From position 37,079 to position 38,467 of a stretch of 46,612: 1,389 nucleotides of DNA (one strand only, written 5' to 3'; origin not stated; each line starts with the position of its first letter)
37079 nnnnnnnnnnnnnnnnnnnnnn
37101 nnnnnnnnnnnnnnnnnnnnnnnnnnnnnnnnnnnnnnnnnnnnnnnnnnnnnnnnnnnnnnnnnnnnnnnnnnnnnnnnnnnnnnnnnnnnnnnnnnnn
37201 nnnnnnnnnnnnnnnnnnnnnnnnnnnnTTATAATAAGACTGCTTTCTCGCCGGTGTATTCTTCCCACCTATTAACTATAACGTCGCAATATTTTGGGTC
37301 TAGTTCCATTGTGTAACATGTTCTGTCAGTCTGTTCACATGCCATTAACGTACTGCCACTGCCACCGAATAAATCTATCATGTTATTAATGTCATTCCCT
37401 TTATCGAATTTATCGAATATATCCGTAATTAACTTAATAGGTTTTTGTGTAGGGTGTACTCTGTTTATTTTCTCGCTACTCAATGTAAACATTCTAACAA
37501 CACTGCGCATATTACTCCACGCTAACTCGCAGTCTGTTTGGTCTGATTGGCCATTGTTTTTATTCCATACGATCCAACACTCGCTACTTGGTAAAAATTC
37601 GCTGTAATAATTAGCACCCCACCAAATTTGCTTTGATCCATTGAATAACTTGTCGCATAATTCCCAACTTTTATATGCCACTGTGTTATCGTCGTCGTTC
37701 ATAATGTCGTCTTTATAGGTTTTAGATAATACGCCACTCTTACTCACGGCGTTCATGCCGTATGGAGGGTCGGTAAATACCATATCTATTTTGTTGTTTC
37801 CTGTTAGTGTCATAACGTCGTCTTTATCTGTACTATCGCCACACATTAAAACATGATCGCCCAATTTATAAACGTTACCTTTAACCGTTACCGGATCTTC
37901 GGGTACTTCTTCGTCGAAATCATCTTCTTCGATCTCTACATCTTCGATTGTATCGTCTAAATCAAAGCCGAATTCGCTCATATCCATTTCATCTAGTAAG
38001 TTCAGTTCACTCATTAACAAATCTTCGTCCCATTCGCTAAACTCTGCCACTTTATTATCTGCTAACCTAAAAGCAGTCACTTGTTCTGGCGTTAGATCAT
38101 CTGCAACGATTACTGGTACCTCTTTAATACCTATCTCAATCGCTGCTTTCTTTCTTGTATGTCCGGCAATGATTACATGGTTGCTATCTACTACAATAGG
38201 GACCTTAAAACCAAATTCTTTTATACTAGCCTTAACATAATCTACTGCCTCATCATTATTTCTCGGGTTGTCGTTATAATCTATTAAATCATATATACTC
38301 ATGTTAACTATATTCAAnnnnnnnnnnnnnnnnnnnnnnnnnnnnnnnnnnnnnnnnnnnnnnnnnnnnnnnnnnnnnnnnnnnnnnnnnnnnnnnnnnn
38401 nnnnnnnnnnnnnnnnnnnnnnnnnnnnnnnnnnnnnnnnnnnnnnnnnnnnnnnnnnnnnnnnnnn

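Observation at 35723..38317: Tandem duplicated ParB-nuclease-domain / DNA methyltransferase fusions with divergent specificity regions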

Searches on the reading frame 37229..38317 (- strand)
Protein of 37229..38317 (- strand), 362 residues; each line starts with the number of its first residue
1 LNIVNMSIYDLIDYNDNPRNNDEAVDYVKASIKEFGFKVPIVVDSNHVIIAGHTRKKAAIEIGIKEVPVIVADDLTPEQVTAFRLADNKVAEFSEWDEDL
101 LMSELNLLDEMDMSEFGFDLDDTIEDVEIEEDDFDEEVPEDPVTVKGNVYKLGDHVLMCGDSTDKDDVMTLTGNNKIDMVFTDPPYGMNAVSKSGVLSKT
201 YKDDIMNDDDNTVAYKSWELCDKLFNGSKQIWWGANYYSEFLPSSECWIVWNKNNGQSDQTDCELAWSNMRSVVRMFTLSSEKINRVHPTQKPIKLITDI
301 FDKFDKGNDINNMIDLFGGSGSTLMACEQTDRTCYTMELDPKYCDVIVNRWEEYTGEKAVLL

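Call 4: search_protein_families(library=pfam, proteins=[window:37229-38317:-], max_evalue=0.01)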
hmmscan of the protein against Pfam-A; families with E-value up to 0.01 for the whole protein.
window:37229-38317:- (362 aa): 4 families
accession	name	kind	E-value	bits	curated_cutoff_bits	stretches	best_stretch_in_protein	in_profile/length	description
PF01555.25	N6_N4_Mtase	-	6.1e-14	52.9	26.7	1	280-348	159-220/221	DNA methylase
PF02195.25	ParB_N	-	6.8e-07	29.7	26.3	1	5-85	5-90/95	ParB N-terminal domain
PF03602.21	Cons_hypoth95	-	1.1e-06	28.9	24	0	145-191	80-128/182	Conserved hypothetical protein 95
PF02086.21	MethyltransfD12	-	0.00019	21.7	22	0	295-331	7-42/253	D12 class N6 adenine-specific DNA methyltransferase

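Call 5: search_protein_families(library=phrogs, proteins=[window:37229-38317:-], max_evalue=0.001)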
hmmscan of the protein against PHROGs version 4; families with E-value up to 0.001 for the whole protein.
window:37229-38317:- (362 aa): 26 families (the best 25 are shown)
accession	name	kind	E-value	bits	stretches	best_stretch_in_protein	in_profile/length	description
phrog_498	-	other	2.2e-100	338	1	1-361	33-430/633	DNA methyltransferase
phrog_620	-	DNA, RNA and nucleotide metabolism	7.7e-51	174.2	1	1-162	7-174/217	ParB-like partition protein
phrog_8071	-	DNA, RNA and nucleotide metabolism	3.9e-41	142.6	1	2-190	6-207/389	ParB-like partition protein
phrog_940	-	DNA, RNA and nucleotide metabolism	2.8e-35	123.3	1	2-136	5-140/388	nuclease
phrog_930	-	DNA, RNA and nucleotide metabolism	1.3e-32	114.5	1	2-121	6-127/223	ParB-like partition protein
phrog_15396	-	DNA, RNA and nucleotide metabolism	2.1e-30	107.4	1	3-137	4-140/258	ParB-like partition nuclease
phrog_67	-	other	2.2e-30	107.4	1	133-360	102-352/743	DNA methyltransferase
phrog_18056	-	DNA, RNA and nucleotide metabolism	2.8e-25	90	1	1-91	1-91/387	ParB-like partition nuclease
phrog_3008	-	other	8.7e-20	72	1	255-359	139-219/244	DNA methyltransferase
phrog_23085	-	unknown function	3.9e-18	66.4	1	280-359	36-113/138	-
phrog_723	-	DNA, RNA and nucleotide metabolism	3.1e-17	64.1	1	3-140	13-156/223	ParB-like partition protein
phrog_4715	-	DNA, RNA and nucleotide metabolism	4.2e-14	52.9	1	2-97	146-247/630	ParB-like partition protein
phrog_9353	-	unknown function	3e-13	51.2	1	14-138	22-148/245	-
phrog_23224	-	other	3.1e-13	50.7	1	191-278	113-201/305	DNA methyltransferase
phrog_6218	-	DNA, RNA and nucleotide metabolism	5.7e-11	43.2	1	1-79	3-86/506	ParB-like partition protein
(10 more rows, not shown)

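Call 7: search_protein_families(library=ncbifam, proteins=[window:37229-38317:-], max_evalue=0.01)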
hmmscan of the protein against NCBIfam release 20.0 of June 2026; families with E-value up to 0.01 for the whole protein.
window:37229-38317:- (362 aa): 6 families
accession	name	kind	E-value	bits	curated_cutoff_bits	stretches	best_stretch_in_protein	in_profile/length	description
TIGR00180.1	parB_part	domain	3.5e-10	39.9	58.45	1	14-99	16-109/186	ParB/RepB/Spo0J family partition protein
NF010253.0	PRK13699.1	subfamily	1.2e-09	38.2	244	1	285-349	141-203/226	DNA methyltransferase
NF050803.1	DnaMtaseCcrMCaul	equivalog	7.8e-09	34.9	830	1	280-353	178-249/350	adenine-specific DNA-methyltransferase CcrM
NF008572.0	PRK11524.1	equivalog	1.5e-06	27.6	292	1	287-354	194-262/294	adenine-specific DNA-methyltransferase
TIGR04285.1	nucleoid_noc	exception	4.4e-06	26.2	315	1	3-81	2-84/255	nucleoid occlusion protein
TIGR00095.1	TIGR00095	equivalog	3.3e-05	23.6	117.5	1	159-216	107-162/194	16S rRNA (guanine(966)-N(2))-methyltransferase RsmD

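Call 12: search_dna_similar(query=window:37229-38317:-, collection=phages, mode=protein, max_rows=40)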
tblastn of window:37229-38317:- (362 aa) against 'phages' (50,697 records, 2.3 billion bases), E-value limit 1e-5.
Records with a match: 826; places in all: 885; records where one place covers at least 80% of the query: 275.
Best place of each record, by identity: 60-80% 25; <60% 801.
By first word of the organism name: Streptococcus 199; Gordonia 94; Microbacterium 64; Mycobacterium 45; Flavobacterium 41; Bacteriophage 24; Pseudomonas 22; Porphyromonas 18; Lactobacillus 17; Vibrio 16; and 88 more.
By host as written in the record: Gordonia terrae 3612 81; - 69; Microbacterium foliorum NRRL B-24224 30; Flavobacterium sp. LMO9 24; Microbacterium paraoxydans NWU1 16; Flavobacterium sp. LMO6 15; Mycobacterium smegmatis mc2 155 15; Escherichia coli 12; and 368 more.
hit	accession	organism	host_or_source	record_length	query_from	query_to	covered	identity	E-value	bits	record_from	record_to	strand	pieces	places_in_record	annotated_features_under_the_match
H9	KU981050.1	Weissella phage WCP30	Weissella sp.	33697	1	362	100%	53.2%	2e-115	374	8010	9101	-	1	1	DNA (cytosine-5-)-methyltransferase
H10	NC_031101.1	Weissella phage WCP30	Weissella sp.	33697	1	362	100%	53.2%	2e-115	374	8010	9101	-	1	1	DNA (cytosine-5-)-methyltransferase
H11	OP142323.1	Staphylococcus phage Lacachita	Staphylococcus epidermidis 1457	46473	1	362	93%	53.3%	1e-72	328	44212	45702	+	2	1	ParB protein | promoter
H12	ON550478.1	Staphylococcus phage Sazerac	Staphylococcus epidermidis LM1680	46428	1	362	93%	53.0%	1e-72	327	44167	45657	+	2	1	putative adenine methyltransferase family protein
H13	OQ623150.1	Staphylococcus phage Southeast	Staphylococcus epidermidis LM1680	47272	1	362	93%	53.0%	2e-72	325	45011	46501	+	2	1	putative methyltransferase | ribosome_binding_site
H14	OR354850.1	Staphylococcus phage S-CoN_Ph27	Staphylococcus sp.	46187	1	362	95%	51.1%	7e-60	329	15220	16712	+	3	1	DNA methyltransferase | ParB-like partition nuclease | hypothetical protein (x2)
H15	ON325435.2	Staphylococcus phage CUB-EPI_14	Staphylococcus epidermidis SE14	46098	1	362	79%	60.1%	1e-71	325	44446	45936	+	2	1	DNA modification methylase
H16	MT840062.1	Bacteriophage sp.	human fecal samples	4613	1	362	100%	46.7%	2e-79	270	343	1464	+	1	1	record has no annotation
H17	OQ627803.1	Lactobacillus phage CR191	Lactobacillus helveticus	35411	1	362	100%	43.7%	2e-79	270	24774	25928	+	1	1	methyltransferase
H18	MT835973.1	Bacteriophage sp.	human fecal samples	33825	1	362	100%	43.4%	1e-80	273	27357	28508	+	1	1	record has no annotation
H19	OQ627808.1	Lactobacillus phage T280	Lactobacillus helveticus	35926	1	362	100%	43.4%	5e-79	269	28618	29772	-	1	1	DNA modification methylase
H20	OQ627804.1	Lactobacillus phage CV244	Lactobacillus helveticus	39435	1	362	100%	43.4%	5e-79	269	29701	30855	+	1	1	methyltransferase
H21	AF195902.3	Lactobacillus prophage Lj771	Lactobacillus johnsonii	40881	1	362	99%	43.3%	5e-62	263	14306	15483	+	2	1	putative adenine methyltransferase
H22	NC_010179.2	Lactobacillus prophage Lj771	Lactobacillus johnsonii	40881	1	362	99%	43.3%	5e-62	263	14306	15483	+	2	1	DNA methyltransferase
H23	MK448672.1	Streptococcus phage Javan117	Streptococcus dysgalactiae ASDSE_99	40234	1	362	100%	42.3%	3e-73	252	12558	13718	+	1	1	DNA modification methylase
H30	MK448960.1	Streptococcus phage Javan492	Streptococcus pyogenes Manfredo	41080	1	362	100%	41.8%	2e-71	247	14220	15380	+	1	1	DNA modification methylase (x2)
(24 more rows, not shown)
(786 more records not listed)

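Call 24: find_homologous_proteins(query=window:37229-38317:-, max_evalue=1e-20)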
Query window:37229-38317:- (362 aa): 7999 proteins with E <= 1e-20 among 8000 candidates; the best 120 are listed.
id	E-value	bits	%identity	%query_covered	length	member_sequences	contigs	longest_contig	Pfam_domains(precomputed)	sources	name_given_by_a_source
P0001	2.8e-241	818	98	100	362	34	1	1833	PF03602.22,PF02195.27,PF01555.25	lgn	-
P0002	3.7e-189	647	75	99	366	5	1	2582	PF03602.22,PF02195.27,PF01555.25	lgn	-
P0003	1.9e-181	621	76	99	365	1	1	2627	PF03602.22,PF02086.22,PF02195.27,PF01555.25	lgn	-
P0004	9.2e-169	579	71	100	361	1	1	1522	PF03602.22,PF02195.27,PF01555.25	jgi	-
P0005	1.6e-168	579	71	100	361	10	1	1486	PF03602.22,PF02195.27,PF01555.25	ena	-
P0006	9.0e-167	573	70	100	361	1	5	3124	PF03602.22,PF02195.27,PF01555.25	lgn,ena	-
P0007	9.9e-167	573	70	100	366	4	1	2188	PF03602.22,PF02086.22,PF02195.27,PF01555.25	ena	-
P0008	2.1e-166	572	70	100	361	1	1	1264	PF03602.22,PF02195.27,PF01555.25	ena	-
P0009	3.3e-166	571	69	99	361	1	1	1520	PF03602.22,PF02195.27,PF01555.25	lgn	-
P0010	6.2e-166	570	70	100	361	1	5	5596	PF03602.22,PF02195.27,PF01555.25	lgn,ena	-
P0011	1.4e-165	569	70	99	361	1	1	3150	PF03602.22,PF02195.27,PF01555.25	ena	-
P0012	7.2e-162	557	69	99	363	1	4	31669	PF03602.22,PF02195.27,PF01555.25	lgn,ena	-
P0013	2.4e-161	555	80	82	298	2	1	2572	PF03602.22,PF01555.25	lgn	-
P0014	2.9e-161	555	67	100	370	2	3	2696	PF03602.22,PF02195.27,PF01555.25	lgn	-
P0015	3.3e-161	555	67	100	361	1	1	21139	PF03602.22,PF02086.22,PF02195.27,PF01555.25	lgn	-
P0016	1.2e-160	553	67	100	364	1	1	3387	PF03602.22,PF02195.27,PF01555.25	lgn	-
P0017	8.5e-159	547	67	99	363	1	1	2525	PF03602.22,PF02195.27,PF01555.25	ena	-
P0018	2.8e-158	545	67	99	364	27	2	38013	PF03602.22,PF02195.27,PF01555.25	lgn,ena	-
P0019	5.1e-158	544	65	99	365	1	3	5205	PF03602.22,PF02086.22,PF02195.27,PF01555.25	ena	-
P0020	6.0e-158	544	66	100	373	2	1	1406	PF03602.22,PF02195.27,PF01555.25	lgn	-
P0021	9.2e-158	543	65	100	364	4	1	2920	PF02195.27,PF01555.25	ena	-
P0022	1.5e-157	543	64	100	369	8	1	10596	PF03602.22,PF02195.27,PF01555.25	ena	-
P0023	2.8e-157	542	65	100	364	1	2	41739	PF03602.22,PF02086.22,PF02195.27,PF01555.25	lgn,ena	-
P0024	3.3e-157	541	65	100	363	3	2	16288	PF03602.22,PF02195.27,PF01555.25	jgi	-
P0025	5.9e-157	541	66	100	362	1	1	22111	PF03602.22,PF02086.22,PF02195.27,PF01555.25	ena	-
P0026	1.0e-156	540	66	100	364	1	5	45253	PF02195.27,PF01555.25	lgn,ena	-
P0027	1.5e-156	539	67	100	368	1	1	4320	PF03602.22,PF02195.27,PF01555.25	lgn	-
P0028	3.8e-156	538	65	100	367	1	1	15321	PF03602.22,PF02195.27,PF01555.25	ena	-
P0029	8.3e-156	537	64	100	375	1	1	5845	PF03602.22,PF02086.22,PF02195.27,PF01555.25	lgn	-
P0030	1.1e-155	536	66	99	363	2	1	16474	PF02195.27,PF01555.25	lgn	-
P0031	1.5e-155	536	65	100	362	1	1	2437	PF02195.27,PF01555.25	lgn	-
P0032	1.5e-155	536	64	99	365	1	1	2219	PF03602.22,PF02086.22,PF02195.27,PF01555.25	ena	-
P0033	1.5e-155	536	64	100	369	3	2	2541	PF02195.27,PF01555.25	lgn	-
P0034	4.6e-155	534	64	100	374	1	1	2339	PF03602.22,PF02195.27,PF01555.25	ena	-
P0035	4.8e-155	534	64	100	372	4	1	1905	PF03602.22,PF02195.27,PF01555.25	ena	-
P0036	6.4e-155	534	65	100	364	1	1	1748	PF03602.22,PF02195.27,PF01555.25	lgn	-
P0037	7.4e-155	534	66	99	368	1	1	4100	PF03602.22,PF02195.27,PF01555.25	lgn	-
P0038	1.0e-154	533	64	100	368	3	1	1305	PF03602.22,PF02195.27,PF01555.25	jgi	-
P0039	1.7e-154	532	65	99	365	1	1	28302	PF03602.22,PF02086.22,PF02195.27,PF01555.25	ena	-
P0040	2.1e-154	532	66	100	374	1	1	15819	PF03602.22,PF02195.27,PF01555.25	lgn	-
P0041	2.9e-154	532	63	100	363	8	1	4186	PF02195.27,PF01555.25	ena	-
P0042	3.1e-154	532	64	100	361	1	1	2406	PF02195.27,PF01555.25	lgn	-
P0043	3.2e-154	532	64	100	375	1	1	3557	PF03602.22,PF02086.22,PF02195.27,PF01555.25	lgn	-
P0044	7.0e-154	530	64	100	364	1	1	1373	PF03602.22,PF02086.22,PF02195.27,PF01555.25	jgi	jgi:site-specific DNA-methyltransferase (adenine-specific)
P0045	1.0e-153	530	64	100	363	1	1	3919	PF03602.22,PF02086.22,PF02195.27,PF01555.25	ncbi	-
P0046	1.1e-153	530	64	100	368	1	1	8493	PF03602.22,PF02195.27,PF01555.25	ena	-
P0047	1.3e-153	530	64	100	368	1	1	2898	PF03602.22,PF02195.27,PF01555.25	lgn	-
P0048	1.5e-153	529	64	100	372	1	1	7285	PF03602.22,PF02195.27,PF01555.25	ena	-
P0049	1.8e-153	529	65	96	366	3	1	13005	PF02195.27,PF01555.25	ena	-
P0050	2.0e-153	529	65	100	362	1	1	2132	PF03602.22,PF02195.27,PF01555.25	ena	-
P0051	2.4e-153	529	65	99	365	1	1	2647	PF03602.22,PF02195.27,PF01555.25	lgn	-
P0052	4.2e-153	528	65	100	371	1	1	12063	PF02195.27,PF01555.25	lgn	-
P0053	4.5e-153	528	64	100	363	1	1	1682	PF03602.22,PF02195.27,PF01555.25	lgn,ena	-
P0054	4.8e-153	528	64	100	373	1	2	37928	PF03602.22,PF02086.22,PF02195.27,PF01555.25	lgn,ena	-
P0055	4.9e-153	528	64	100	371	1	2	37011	PF02195.27,PF01555.25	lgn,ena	-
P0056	9.9e-153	527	61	100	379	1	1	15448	PF03602.22,PF02195.27,PF01555.25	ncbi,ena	-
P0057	1.1e-152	527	63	100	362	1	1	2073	PF02195.27,PF01555.25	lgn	-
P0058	1.2e-152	526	63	100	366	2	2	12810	PF02195.27,PF01555.25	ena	-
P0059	1.6e-152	526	61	100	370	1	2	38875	PF03602.22,PF02086.22,PF02195.27,PF01555.25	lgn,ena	-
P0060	2.1e-152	526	65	96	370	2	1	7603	PF03602.22,PF02195.27,PF01555.25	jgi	jgi:site-specific DNA-methyltransferase (adenine-specific)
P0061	6.0e-152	524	65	100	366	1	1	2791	PF03602.22,PF02195.27,PF01555.25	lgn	-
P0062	8.6e-152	524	62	100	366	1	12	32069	PF02195.27,PF01555.25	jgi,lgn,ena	-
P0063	1.6e-151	523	63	100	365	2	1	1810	PF02086.22,PF02195.27,PF01555.25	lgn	-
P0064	1.6e-151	523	64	100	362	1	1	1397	PF03602.22,PF02086.22,PF02195.27,PF01555.25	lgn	-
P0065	2.9e-151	522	64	99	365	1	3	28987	PF03602.22,PF02195.27,PF01555.25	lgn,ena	-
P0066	4.1e-151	521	66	98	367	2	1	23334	PF03602.22,PF02195.27,PF01555.25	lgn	-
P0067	1.4e-150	520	64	99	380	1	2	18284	PF03602.22,PF02195.27,PF01555.25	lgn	-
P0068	4.2e-150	518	63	100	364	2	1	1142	PF03602.22,PF02195.27,PF01555.25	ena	-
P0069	4.7e-150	518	63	100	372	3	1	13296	PF03602.22,PF02195.27,PF01555.25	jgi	jgi:site-specific DNA-methyltransferase (adenine-specific)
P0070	7.1e-150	517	63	99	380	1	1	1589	PF03602.22,PF02086.22,PF02195.27,PF01555.25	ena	-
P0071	1.2e-149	517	64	100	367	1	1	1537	PF03602.22,PF02195.27,PF01555.25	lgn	-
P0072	2.2e-149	516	62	100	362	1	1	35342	PF02195.27,PF01555.25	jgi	jgi:site-specific DNA-methyltransferase (adenine-specific)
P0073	2.5e-149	516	65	99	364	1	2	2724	PF03602.22,PF02195.27,PF01555.25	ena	-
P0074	5.9e-149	514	63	100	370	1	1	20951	PF03602.22,PF02195.27,PF01555.25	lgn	-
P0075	7.5e-149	514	64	100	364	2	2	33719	PF03602.22,PF02195.27,PF01555.25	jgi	jgi:site-specific DNA-methyltransferase (adenine-specific)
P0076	1.2e-148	513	63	99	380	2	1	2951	PF03602.22,PF02195.27,PF01555.25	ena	-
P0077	2.0e-148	513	62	100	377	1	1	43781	PF03602.22,PF02195.27,PF01555.25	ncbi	-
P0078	3.3e-148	512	62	100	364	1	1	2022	PF02195.27,PF01555.25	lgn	-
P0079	3.9e-148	512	60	100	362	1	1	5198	PF03602.22,PF02195.27,PF01555.25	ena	-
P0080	4.0e-148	512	62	100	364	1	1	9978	PF02195.27,PF01555.25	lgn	-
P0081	5.9e-148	511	62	100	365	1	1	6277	PF02195.27,PF01555.25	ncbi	-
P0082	6.6e-148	511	63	100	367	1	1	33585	PF03602.22,PF02086.22,PF02195.27,PF01555.25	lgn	-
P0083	8.1e-148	511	62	100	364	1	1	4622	PF02195.27,PF01555.25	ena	-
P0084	8.8e-148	510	63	100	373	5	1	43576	PF02195.27,PF01555.25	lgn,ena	-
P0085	9.7e-148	510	63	98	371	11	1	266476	PF03602.22,PF02195.27,PF01555.25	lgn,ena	-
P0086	1.1e-147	510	64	100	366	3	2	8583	PF03602.22,PF02195.27,PF01555.25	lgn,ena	-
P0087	1.5e-147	510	63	100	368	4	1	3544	PF03602.22,PF02195.27,PF01555.25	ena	-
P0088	3.2e-147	509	62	100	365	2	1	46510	PF02195.27,PF01555.25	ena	-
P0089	1.7e-146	506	63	100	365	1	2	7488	PF02195.27,PF01555.25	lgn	-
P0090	2.4e-146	506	59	100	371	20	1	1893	PF03602.22,PF02195.27,PF01555.25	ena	-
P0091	2.6e-146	506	61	100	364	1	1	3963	PF02195.27,PF01555.25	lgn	-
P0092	2.7e-146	506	61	100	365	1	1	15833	PF03602.22,PF02195.27,PF01555.25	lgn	-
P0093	3.7e-146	505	63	98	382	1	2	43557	PF03602.22,PF02195.27,PF01555.25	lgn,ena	-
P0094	4.3e-146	505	59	100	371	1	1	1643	PF03602.22,PF02195.27,PF01555.25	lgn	-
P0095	1.4e-145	503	61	100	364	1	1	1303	PF03602.22,PF02195.27,PF01555.25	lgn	-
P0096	1.5e-145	503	62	100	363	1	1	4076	PF02195.27,PF01555.25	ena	-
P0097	2.6e-145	502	63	100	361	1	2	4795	PF03602.22,PF02195.27,PF01555.25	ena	-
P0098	2.7e-145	502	63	98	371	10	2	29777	PF03602.22,PF02195.27,PF01555.25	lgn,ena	-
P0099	4.7e-145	501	60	100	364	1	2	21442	PF03602.22,PF02195.27,PF01555.25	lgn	-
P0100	1.1e-144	500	62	99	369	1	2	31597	PF03602.22,PF02195.27,PF01555.25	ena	-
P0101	1.2e-144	500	62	100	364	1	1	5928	PF02195.27,PF01555.25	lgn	-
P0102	1.6e-144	500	62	99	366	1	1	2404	PF03602.22,PF02195.27,PF01555.25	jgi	jgi:site-specific DNA-methyltransferase (adenine-specific)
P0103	3.8e-144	498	63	96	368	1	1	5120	PF03602.22,PF02195.27,PF01555.25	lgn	-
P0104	4.2e-144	498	60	100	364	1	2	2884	PF02195.27,PF01555.25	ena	-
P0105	6.2e-144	498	60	99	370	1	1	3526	PF03602.22,PF02195.27,PF01555.25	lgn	-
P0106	1.2e-143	497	62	100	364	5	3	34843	PF03602.22,PF02195.27,PF01555.25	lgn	-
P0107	1.9e-143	496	61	100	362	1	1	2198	PF02195.27,PF01555.25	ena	-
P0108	2.5e-143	496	59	100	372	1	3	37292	PF03602.22,PF02195.27,PF01555.25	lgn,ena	-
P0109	4.1e-143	495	60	100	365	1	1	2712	PF03602.22,PF02195.27,PF01555.25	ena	-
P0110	4.9e-143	495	62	100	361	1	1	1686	PF02195.27,PF01555.25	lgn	-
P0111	6.5e-143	494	61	100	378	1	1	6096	PF03602.22,PF02195.27,PF01555.25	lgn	-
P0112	6.9e-143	494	60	100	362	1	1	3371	PF02195.27,PF01555.25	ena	-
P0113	7.4e-143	494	60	100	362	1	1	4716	PF02195.27,PF01555.25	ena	-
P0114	1.3e-142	493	60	100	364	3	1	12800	PF03602.22,PF02195.27,PF01555.25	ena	-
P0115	3.2e-142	492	63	97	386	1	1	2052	PF02195.27,PF01555.25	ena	-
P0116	1.3e-141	490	59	100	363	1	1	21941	PF02195.27,PF01555.25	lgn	-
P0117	1.5e-141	490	59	100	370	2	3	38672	PF02195.27,PF01555.25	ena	-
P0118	1.9e-141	490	60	100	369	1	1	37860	PF02195.27,PF01555.25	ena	-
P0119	3.2e-141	489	58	100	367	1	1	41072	PF02195.27,PF01555.25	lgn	-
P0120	4.3e-141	488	59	100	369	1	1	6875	PF03602.22,PF02195.27,PF01555.25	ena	-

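Call 29: find_encoding_contigs(protein=P0003, flank=6000, max_places=3)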
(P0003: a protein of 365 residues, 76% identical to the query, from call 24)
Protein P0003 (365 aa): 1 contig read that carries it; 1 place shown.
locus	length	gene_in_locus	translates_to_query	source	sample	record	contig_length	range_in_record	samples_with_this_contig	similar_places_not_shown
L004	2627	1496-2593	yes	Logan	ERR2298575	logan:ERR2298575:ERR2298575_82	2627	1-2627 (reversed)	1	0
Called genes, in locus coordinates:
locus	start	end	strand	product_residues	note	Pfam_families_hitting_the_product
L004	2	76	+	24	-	?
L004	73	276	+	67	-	-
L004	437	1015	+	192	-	PF08281:Sigma70_r4_2, PF04545:Sigma70_r4 (faint)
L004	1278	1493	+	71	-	-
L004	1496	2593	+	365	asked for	PF02195:ParB_N, PF02086:MethyltransfD12 (faint), PF03602:Cons_hypoth95 (faint), PF01555:N6_N4_Mtase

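Call 46: find_related_loci(query=window:37229-38317:-, collection=viral_contigs, flank=5000)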
Query window:37229-38317:- (362 aa) in viral_contigs; peptide patterns used: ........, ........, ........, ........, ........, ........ (x = any residue, [..] = any of these).
45 stretches matched a pattern; 12 encode a relative of the query (tblastn E <= 1e-3); 12 distinct loci.
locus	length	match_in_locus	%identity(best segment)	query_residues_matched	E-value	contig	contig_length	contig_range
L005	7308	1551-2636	68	1-359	1e-158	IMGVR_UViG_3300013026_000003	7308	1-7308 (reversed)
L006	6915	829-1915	69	1-359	2e-136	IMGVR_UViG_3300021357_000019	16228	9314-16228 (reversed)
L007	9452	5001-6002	53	16-350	6e-98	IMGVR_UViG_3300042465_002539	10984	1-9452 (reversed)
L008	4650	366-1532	45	1-362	1e-83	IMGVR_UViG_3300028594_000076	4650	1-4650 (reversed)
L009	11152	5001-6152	44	1-362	2e-79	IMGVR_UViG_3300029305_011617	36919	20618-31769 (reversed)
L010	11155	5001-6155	40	1-362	9e-75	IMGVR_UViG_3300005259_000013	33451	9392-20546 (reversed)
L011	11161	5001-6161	38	1-356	9e-52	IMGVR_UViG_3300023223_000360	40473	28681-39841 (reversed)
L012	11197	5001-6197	34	1-362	2e-50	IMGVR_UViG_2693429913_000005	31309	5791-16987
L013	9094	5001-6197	34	1-362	7e-50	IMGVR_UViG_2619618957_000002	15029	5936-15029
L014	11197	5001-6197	34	1-362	4e-49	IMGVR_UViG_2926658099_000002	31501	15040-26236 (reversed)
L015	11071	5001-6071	32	40-362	9e-45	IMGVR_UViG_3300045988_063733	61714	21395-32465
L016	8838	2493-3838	31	1-360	7e-35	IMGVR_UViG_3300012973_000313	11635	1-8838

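Call 57: find_related_loci(query=window:37229-38317:-, collection=genome_contigs, flank=5000)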
Query window:37229-38317:- (362 aa) in genome_contigs; peptide patterns used: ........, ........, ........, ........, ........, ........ (x = any residue, [..] = any of these).
364 stretches matched a pattern; 7 encode a relative of the query (tblastn E <= 1e-3); 7 distinct loci.
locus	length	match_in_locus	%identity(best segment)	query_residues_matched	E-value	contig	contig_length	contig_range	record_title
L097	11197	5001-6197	34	1-362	9e-51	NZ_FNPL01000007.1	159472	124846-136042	Thermoactinomyces sp. DSM 45892, whole genome shotgun sequence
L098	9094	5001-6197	34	1-362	4e-50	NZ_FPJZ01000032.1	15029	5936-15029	Thermoactinomyces sp. DSM 45891, whole genome shotgun sequence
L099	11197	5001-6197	34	1-362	2e-49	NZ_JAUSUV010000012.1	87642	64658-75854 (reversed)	Croceifilum oryzae strain DSM 46876 Ga0454092_12, whole genome shotgun sequence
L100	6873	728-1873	31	17-360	8e-40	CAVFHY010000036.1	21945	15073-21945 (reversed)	Bacteroidaceae bacterium isolate G02621-L1_cleanbin_000006 genome assembly, contig: Spades_G02621-L1_contig_843, whole g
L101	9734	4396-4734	35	235-357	5e-20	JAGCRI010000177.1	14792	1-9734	MAG: Bacteroidales bacterium isolate RGIG10052 Yak_Rumen-1__c2133303, whole genome shotgun sequence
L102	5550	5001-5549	35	1-168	5e-17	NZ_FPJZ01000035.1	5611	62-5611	Thermoactinomyces sp. DSM 45891, whole genome shotgun sequence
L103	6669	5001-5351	28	16-118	1e-6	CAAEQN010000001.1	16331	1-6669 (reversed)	MAG TPA_asm: Clostridia bacterium, isolate HGM13641, WGS project CAAEQN010000000 data, contig: ERS608493_26_k95_641, who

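Call 61: find_encoding_contigs(protein=P0002, flank=5000, max_places=4)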
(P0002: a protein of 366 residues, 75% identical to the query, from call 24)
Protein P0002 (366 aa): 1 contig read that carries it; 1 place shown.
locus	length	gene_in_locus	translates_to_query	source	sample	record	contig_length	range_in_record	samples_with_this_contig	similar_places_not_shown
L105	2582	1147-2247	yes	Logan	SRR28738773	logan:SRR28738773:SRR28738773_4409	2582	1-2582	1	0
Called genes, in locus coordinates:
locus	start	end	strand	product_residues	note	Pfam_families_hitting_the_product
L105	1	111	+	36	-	?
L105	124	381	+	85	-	-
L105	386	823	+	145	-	-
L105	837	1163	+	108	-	-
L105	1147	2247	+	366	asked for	PF02195:ParB_N, PF03602:Cons_hypoth95 (faint), PF01555:N6_N4_Mtase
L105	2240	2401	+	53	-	-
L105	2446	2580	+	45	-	?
